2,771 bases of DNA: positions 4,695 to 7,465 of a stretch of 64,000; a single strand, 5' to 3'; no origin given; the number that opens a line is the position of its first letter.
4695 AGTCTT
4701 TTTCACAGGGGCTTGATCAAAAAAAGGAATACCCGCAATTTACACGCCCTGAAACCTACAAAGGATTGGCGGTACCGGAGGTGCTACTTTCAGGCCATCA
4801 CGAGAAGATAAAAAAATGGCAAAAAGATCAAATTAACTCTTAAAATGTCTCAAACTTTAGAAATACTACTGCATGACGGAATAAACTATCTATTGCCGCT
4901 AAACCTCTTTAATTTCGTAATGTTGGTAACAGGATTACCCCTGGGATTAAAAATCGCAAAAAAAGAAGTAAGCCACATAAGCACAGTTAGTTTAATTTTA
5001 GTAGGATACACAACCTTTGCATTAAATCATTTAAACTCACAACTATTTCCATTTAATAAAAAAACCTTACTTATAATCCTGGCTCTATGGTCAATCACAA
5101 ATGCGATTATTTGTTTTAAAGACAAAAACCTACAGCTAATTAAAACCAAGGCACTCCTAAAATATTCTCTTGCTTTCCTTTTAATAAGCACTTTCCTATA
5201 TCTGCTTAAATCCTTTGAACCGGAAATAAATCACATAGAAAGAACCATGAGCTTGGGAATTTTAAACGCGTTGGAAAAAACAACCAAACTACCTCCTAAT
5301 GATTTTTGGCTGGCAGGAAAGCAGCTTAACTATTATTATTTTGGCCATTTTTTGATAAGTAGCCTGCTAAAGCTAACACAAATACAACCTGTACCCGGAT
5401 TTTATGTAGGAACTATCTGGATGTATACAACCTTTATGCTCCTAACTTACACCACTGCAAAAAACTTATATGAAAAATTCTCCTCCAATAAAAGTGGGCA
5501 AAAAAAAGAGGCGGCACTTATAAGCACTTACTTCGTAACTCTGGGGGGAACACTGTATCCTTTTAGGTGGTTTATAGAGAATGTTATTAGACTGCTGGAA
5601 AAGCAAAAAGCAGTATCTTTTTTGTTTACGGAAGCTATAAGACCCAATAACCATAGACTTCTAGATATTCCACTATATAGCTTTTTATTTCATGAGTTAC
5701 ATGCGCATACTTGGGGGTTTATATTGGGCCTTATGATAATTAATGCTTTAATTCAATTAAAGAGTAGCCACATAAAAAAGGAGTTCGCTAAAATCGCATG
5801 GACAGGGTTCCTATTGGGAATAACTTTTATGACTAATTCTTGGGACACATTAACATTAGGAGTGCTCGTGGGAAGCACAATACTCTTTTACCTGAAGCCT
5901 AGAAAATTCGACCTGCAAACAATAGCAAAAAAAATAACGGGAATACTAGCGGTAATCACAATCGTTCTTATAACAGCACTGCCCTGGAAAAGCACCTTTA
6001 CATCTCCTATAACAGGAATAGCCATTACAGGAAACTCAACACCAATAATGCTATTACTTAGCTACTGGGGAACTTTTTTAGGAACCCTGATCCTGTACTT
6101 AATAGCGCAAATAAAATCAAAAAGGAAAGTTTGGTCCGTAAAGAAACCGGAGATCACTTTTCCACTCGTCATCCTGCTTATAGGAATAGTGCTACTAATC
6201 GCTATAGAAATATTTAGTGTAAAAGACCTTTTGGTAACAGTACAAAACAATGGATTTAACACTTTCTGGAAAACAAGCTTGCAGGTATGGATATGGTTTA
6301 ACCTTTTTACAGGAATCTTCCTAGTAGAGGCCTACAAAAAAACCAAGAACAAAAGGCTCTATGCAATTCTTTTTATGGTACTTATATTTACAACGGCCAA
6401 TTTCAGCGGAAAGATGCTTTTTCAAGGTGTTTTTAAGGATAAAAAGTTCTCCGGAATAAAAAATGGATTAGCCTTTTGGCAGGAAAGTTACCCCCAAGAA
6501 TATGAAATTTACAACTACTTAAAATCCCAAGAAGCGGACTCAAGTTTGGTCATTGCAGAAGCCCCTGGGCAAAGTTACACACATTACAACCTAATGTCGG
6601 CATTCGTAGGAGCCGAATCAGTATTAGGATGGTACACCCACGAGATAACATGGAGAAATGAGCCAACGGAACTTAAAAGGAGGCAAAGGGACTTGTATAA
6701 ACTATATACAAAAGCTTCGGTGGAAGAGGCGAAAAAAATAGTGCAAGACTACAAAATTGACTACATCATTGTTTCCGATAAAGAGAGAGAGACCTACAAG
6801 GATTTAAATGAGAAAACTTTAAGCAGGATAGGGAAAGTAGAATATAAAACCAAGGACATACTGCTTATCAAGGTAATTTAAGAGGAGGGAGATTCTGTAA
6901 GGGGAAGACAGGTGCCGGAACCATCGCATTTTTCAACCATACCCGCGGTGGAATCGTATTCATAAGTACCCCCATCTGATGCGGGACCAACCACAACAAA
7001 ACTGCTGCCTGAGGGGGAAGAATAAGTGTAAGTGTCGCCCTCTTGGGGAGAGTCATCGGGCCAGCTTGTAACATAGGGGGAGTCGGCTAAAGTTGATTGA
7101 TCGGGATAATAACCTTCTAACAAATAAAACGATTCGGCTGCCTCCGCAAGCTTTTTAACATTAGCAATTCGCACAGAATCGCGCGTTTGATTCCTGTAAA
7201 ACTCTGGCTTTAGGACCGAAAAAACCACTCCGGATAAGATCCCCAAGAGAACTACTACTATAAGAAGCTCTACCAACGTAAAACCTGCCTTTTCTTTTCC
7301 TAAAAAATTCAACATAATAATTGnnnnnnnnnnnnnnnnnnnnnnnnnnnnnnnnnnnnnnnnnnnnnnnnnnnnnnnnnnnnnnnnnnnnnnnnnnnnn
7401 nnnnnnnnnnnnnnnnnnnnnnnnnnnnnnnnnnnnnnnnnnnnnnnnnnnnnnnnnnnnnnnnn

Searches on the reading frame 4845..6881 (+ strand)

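Call 3: search_protein_families(library=pfam, proteins=[window:4845-6881:+], max_evalue=1)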
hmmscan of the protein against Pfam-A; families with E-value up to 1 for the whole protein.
window:4845-6881:+ (678 aa): 2 families
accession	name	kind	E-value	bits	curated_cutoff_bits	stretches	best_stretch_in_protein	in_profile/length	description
PF10060.15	DUF2298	-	8.4e-57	193.6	27.8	2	52-426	1-390/488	Uncharacterized membrane protein (DUF2298)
PF15027.12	MGT5A_N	-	0.045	14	27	1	596-672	29-105/137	MGT5A-like, N-terminal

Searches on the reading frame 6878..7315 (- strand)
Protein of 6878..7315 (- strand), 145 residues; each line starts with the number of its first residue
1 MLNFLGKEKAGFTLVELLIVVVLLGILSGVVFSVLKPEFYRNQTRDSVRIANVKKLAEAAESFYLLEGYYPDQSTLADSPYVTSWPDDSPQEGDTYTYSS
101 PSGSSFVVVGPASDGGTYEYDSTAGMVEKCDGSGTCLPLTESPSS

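Call 3: search_protein_families(library=pfam, proteins=[window:6878-7315:-], max_evalue=1)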
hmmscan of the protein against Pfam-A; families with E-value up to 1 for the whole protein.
window:6878-7315:- (145 aa): 2 families
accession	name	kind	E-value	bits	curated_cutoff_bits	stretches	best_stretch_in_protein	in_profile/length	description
PF07963.17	N_methyl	-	1.9e-07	30.8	21.2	1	9-32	4-27/27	Prokaryotic N-terminal methylation motif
PF01956.21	EMC3_TMCO1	-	0.061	13.5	27.1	1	14-62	12-62/169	Integral membrane protein EMC3/TMCO1-like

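Call 4: search_protein_families(library=ncbifam, proteins=[window:6878-7315:-], max_evalue=1)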
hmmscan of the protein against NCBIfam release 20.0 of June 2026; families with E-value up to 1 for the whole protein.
window:6878-7315:- (145 aa): 12 families
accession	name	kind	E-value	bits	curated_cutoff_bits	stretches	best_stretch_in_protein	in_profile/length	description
TIGR01710.1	typeII_sec_gspG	equivalog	2.1e-08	34.3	88.85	1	11-73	2-62/134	type II secretion system major pseudopilin GspG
TIGR02532.1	IV_pilin_GFxxxE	domain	1.7e-06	27.6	16.3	1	10-31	2-23/24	prepilin-type N-terminal cleavage/methylation domain-containing protein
NF041775.1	typeIV_PilA_Myxo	equivalog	9.9e-06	25.7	400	1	9-70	10-69/214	type IV pilin protein PilA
TIGR01708.2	typeII_sec_gspH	equivalog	8.2e-05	22.7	80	1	10-36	2-28/169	type II secretion system minor pseudopilin GspH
NF040999.1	pilin_ComGC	equivalog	0.00083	19.5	75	1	10-84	2-74/84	competence type IV pilus major pilin ComGC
NF040982.1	ComGD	equivalog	0.005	17.2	70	1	10-43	2-34/139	competence type IV pilus minor pilin ComGD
NF007862.0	PRK10574.1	equivalog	0.0054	16.9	138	1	8-31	3-26/145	prepilin peptidase-dependent pilin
TIGR02596.1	TIGR02596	subfamily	0.011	15.9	70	1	12-37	1-26/196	Verru_Chthon cassette protein D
NF007800.0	PRK10506.1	equivalog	0.011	15.6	158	1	7-30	6-29/163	prepilin peptidase-dependent protein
TIGR02599.1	TIGR02599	subfamily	0.067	12.4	256.5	1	11-37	1-27/361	Verru_Chthon cassette protein C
NF041013.1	T4P_ComGE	equivalog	0.081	13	49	1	7-35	1-29/83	competence type IV pilus minor pilin ComGE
TIGR01711.1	gspJ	equivalog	0.11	12.3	64.85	1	10-66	1-53/192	type II secretion system minor pseudopilin GspJ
